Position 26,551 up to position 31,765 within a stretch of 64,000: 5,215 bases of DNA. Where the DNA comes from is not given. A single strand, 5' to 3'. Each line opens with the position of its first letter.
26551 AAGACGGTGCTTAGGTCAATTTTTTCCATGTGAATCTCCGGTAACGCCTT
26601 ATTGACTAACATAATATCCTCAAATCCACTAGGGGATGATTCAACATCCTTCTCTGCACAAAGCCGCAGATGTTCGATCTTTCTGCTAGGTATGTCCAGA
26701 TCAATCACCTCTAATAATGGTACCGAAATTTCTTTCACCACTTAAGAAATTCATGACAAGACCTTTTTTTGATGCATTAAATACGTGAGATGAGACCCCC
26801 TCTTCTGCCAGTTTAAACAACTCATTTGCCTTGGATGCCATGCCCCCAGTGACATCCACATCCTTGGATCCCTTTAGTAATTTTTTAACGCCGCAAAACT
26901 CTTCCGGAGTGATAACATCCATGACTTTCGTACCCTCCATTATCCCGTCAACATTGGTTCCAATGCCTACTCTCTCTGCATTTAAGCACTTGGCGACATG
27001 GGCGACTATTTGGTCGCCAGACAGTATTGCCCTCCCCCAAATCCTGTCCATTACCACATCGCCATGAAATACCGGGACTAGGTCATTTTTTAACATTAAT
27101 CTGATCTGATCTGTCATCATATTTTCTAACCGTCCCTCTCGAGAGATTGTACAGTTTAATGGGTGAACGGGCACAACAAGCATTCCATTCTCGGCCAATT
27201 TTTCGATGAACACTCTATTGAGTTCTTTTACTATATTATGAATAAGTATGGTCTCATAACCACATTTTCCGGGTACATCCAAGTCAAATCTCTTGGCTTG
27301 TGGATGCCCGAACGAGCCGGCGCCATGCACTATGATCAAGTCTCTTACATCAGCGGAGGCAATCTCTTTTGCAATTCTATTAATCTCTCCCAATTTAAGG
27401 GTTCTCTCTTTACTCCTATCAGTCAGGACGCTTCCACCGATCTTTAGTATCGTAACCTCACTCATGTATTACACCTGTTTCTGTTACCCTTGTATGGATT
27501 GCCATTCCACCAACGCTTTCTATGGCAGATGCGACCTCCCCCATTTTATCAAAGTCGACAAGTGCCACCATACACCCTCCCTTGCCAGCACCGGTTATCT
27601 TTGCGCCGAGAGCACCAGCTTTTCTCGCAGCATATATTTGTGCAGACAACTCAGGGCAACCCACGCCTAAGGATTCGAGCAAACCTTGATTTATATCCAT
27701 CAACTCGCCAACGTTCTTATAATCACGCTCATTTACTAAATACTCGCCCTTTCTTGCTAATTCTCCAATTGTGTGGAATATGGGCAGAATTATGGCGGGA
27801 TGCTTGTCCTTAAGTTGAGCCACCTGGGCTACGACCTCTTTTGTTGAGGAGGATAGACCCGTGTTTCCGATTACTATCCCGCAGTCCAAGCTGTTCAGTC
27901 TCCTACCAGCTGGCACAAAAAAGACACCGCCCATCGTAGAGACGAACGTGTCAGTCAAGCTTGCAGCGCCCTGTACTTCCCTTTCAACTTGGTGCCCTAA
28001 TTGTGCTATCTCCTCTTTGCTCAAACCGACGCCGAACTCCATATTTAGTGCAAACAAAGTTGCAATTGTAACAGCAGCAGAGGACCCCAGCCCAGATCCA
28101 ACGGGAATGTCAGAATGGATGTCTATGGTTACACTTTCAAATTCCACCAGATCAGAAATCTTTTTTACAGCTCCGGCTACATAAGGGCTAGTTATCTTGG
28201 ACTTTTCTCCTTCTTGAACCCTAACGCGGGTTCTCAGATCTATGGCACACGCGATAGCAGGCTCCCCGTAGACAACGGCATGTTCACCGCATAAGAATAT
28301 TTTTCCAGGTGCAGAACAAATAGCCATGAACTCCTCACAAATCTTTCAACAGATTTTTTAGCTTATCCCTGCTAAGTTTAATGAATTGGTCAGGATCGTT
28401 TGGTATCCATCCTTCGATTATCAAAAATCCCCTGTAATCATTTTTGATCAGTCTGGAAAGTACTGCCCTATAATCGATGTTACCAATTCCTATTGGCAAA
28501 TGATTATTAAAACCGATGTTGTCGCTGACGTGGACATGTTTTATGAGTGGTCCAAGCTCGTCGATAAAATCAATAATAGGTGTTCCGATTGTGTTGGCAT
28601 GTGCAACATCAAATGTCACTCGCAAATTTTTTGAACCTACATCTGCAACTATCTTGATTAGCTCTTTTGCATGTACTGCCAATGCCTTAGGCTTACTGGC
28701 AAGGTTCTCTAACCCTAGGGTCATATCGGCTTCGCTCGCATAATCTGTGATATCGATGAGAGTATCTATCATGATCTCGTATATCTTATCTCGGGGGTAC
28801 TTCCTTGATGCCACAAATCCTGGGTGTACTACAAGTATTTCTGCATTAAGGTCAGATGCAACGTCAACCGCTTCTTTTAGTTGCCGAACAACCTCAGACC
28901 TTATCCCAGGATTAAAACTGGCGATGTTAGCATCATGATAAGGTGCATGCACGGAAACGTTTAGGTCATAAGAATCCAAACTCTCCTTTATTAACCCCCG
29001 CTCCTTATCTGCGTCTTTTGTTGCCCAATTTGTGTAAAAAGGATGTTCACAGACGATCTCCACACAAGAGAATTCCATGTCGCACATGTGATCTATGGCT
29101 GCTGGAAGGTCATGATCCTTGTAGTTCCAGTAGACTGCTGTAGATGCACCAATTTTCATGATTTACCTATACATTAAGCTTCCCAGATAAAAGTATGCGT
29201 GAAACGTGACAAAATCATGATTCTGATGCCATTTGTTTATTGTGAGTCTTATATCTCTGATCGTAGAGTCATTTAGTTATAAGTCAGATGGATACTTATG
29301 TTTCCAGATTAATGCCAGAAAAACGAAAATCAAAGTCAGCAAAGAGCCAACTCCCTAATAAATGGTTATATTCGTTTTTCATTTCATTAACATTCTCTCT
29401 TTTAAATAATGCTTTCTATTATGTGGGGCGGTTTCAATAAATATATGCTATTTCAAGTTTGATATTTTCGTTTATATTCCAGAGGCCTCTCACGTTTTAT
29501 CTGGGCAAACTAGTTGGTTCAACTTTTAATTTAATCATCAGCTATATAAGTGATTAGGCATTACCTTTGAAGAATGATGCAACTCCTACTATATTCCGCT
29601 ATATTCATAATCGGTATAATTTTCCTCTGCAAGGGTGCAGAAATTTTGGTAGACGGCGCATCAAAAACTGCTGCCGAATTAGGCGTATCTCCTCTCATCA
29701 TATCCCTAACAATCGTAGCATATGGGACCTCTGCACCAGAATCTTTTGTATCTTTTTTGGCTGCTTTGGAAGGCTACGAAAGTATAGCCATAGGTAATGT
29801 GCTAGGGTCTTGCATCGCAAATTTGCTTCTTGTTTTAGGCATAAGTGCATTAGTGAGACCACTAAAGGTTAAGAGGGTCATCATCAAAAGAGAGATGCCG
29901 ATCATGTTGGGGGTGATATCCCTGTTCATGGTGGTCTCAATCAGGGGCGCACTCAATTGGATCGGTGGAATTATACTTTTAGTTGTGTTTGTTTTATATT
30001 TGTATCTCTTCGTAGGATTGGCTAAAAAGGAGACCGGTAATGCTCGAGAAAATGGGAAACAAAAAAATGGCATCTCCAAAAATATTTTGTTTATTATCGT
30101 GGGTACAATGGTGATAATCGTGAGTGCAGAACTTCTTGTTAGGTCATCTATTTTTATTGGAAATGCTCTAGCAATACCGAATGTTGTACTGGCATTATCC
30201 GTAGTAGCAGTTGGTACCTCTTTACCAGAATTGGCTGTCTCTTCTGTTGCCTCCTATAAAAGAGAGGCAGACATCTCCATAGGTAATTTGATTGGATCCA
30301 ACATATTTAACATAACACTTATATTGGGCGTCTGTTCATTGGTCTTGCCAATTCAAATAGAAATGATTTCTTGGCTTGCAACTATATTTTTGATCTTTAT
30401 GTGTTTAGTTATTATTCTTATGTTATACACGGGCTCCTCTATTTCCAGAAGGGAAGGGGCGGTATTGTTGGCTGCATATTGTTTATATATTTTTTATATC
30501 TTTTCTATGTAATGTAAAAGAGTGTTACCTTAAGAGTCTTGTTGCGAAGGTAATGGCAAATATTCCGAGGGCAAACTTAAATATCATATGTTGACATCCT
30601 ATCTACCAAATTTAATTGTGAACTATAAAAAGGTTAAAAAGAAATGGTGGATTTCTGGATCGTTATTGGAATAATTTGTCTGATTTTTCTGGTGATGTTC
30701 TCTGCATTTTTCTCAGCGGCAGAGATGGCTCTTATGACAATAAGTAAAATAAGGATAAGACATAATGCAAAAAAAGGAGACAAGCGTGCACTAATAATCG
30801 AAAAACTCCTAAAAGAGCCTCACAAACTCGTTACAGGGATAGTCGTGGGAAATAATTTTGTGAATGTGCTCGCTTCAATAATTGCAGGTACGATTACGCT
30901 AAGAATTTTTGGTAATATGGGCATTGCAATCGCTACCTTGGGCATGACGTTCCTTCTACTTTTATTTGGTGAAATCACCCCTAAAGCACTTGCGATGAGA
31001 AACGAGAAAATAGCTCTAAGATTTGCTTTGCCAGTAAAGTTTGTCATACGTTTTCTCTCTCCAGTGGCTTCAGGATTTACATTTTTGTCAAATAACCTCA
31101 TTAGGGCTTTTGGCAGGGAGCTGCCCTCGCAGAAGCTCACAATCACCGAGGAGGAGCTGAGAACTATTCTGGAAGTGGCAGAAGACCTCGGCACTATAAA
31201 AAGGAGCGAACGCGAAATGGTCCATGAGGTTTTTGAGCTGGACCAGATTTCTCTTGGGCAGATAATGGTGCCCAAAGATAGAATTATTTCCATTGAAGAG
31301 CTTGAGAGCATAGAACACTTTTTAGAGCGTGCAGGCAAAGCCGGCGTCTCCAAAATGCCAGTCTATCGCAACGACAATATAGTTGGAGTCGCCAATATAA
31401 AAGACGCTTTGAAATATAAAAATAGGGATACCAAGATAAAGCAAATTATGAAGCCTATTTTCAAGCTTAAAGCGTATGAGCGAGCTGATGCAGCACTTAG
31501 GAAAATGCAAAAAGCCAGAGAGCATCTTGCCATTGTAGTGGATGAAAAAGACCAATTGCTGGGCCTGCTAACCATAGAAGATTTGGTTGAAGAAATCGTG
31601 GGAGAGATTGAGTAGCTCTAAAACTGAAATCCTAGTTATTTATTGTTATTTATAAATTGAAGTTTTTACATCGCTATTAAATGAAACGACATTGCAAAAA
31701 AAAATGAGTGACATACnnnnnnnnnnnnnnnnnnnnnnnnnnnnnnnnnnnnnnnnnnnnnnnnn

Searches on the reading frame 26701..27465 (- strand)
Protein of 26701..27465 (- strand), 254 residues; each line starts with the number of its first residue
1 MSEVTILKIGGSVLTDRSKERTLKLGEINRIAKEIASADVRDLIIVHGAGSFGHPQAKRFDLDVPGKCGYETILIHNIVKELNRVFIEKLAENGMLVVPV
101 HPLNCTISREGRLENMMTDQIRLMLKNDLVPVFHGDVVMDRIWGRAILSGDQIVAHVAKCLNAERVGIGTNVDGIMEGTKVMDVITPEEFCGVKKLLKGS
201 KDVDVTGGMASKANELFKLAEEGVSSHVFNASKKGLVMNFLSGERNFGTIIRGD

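Call 61: search_protein_families(library=pfam, proteins=[window:26701-27465:-])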
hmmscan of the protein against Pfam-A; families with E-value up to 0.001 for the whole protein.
window:26701-27465:- (254 aa): 1 family
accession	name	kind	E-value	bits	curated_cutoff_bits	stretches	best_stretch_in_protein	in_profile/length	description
PF00696.33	AA_kinase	-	3.1e-36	125.7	24.9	1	4-230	2-234/234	Amino acid kinase family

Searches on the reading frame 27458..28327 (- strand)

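Call 61: search_protein_families(library=pfam, proteins=[window:27458-28327:-])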
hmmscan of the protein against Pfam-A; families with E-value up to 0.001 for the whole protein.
window:27458-28327:- (289 aa): 4 families
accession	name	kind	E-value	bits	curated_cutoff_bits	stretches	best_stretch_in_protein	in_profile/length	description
PF00288.32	GHMP_kinases_N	-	2.5e-22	79.3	22.3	1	49-134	2-87/87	GHMP kinases N terminal domain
PF08544.19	GHMP_kinases_C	-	2.4e-14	53.9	21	1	198-272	5-82/85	GHMP kinases C terminal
PF10509.15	GalKase_gal_bdg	-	0.00014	21.8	23.1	1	3-37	13-47/49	Galactokinase galactose-binding signature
PF22700.2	MVD-like_N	-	0.00048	20.3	27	1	37-113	52-130/157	Diphosphomevalonate decarboxylase-like N-terminal domain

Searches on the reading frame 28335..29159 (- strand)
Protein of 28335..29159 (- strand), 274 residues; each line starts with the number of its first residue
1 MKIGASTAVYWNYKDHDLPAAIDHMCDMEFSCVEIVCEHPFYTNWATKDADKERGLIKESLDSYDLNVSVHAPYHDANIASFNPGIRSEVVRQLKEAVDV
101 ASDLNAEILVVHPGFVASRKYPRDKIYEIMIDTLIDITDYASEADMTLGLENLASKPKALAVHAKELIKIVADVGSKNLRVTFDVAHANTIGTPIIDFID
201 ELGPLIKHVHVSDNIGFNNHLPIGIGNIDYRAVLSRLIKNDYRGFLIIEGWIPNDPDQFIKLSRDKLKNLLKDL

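Call 61: search_protein_families(library=pfam, proteins=[window:28335-29159:-])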
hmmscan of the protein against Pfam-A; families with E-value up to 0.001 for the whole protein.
window:28335-29159:- (274 aa): 1 family
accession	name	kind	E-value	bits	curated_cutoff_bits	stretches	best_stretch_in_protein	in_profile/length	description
PF01261.30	AP_endonuc_2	-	5e-42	144.8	31.1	1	27-267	6-246/249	Xylose isomerase-like TIM barrel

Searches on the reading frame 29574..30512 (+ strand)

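Call 21: search_protein_families(library=pfam, proteins=[window:29574-30512:+])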
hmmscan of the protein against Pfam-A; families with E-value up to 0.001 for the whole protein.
window:29574-30512:+ (312 aa): 1 family
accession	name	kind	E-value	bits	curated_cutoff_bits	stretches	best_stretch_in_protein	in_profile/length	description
PF01699.29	Na_Ca_ex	-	9.6e-62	207.9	24.9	2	9-147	4-150/151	Sodium/calcium exchanger protein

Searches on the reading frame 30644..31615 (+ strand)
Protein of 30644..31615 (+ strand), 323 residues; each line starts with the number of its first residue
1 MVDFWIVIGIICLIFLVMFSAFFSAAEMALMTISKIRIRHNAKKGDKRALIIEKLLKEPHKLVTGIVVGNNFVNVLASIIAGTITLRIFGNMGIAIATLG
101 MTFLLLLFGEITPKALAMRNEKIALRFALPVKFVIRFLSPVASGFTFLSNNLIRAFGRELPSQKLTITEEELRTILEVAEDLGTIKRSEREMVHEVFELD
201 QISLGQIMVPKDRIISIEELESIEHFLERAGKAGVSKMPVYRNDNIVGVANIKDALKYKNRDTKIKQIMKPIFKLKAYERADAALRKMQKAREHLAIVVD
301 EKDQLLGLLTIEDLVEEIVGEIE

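Call 21: search_protein_families(library=pfam, proteins=[window:30644-31615:+])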
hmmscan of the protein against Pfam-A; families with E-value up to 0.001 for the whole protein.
window:30644-31615:+ (323 aa): 2 families
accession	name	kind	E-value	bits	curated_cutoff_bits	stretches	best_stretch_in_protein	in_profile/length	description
PF01595.25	CNNM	-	1.7e-49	168.4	28.4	1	11-189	1-181/181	Cyclin M transmembrane N-terminal domain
PF00571.33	CBS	-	2.1e-13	50.8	24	1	265-319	1-56/57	CBS domain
